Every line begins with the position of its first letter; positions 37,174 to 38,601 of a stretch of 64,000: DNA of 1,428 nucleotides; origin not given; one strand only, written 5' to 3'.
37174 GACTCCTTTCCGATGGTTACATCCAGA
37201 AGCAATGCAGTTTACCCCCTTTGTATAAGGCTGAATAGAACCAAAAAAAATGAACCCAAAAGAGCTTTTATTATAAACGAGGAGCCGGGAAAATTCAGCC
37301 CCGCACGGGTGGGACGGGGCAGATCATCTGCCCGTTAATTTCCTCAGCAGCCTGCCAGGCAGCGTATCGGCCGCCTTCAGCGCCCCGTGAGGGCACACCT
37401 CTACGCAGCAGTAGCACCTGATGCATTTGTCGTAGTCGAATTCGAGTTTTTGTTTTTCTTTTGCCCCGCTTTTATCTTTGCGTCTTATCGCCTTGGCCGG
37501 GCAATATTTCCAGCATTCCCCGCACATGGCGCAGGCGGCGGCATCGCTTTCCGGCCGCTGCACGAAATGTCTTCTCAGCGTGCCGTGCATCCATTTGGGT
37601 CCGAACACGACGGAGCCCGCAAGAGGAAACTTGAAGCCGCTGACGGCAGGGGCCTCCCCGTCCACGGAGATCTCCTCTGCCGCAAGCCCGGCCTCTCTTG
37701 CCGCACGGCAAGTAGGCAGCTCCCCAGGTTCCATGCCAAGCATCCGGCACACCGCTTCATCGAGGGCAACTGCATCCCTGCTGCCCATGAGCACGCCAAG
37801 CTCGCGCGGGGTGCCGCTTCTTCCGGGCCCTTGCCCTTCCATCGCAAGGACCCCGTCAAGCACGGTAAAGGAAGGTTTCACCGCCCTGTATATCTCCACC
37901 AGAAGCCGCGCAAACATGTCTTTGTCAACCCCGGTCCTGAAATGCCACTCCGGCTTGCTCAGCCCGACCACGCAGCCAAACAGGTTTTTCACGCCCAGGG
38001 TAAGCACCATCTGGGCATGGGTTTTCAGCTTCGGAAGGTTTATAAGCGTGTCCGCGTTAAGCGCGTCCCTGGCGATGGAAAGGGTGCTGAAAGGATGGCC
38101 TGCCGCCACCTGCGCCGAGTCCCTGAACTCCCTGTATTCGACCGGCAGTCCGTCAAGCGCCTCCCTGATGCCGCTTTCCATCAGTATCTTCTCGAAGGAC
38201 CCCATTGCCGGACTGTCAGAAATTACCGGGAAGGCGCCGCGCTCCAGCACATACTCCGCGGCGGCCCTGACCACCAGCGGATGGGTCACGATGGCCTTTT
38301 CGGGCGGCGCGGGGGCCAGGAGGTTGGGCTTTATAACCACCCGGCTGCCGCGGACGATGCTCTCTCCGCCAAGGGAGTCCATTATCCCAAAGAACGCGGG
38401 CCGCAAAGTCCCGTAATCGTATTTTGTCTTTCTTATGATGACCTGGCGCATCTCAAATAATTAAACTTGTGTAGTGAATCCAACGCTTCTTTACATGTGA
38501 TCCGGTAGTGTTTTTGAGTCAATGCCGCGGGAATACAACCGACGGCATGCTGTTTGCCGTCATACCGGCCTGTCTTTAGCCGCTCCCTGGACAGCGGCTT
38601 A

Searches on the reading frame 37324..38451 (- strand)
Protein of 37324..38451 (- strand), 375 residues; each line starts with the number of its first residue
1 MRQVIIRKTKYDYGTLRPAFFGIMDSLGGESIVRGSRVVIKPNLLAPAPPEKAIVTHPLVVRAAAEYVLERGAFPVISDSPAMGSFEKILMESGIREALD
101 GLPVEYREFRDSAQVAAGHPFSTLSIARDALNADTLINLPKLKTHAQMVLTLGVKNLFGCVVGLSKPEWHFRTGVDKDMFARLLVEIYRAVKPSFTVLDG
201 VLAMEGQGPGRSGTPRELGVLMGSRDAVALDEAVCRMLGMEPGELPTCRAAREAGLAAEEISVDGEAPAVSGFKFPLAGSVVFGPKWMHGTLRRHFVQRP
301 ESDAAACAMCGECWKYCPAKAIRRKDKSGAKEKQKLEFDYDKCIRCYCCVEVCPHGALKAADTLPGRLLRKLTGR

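Call 61: search_protein_families(library=pfam, proteins=[window:37324-38451:-], max_evalue=0.001)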
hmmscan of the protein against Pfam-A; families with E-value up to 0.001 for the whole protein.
window:37324-38451:- (375 aa): 10 families
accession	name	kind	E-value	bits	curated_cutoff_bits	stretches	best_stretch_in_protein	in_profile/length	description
PF04015.17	DUF362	-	1.6e-55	188.7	24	1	38-236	1-200/200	Domain of unknown function (DUF362)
PF00037.32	Fer4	-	2.4e-11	43.4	21.1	1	337-359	2-24/24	4Fe-4S binding domain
PF12838.12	Fer4_7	-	1.7e-10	41.6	27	1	307-357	2-52/52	4Fe-4S dicluster domain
PF12837.12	Fer4_6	-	3.7e-09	36.5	25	1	337-358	3-24/24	4Fe-4S binding domain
PF13237.11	Fer4_10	-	2.4e-08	34.2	25.5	1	301-354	3-53/53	4Fe-4S dicluster domain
PF13484.11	Fer4_16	-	6.2e-07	30.5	30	0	307-330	2-24/66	4Fe-4S double cluster binding domain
PF13187.11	Fer4_9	-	6.4e-07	29.7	27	1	306-357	1-51/52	4Fe-4S dicluster domain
PF12797.12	Fer4_2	-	7.2e-06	26.1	24.5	1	336-354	3-21/22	4Fe-4S binding domain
PF14697.11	Fer4_21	-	1.6e-05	25.4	35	1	303-356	4-55/59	4Fe-4S dicluster domain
PF13183.11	Fer4_8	-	0.00077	20.4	27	0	304-356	2-67/68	4Fe-4S dicluster domain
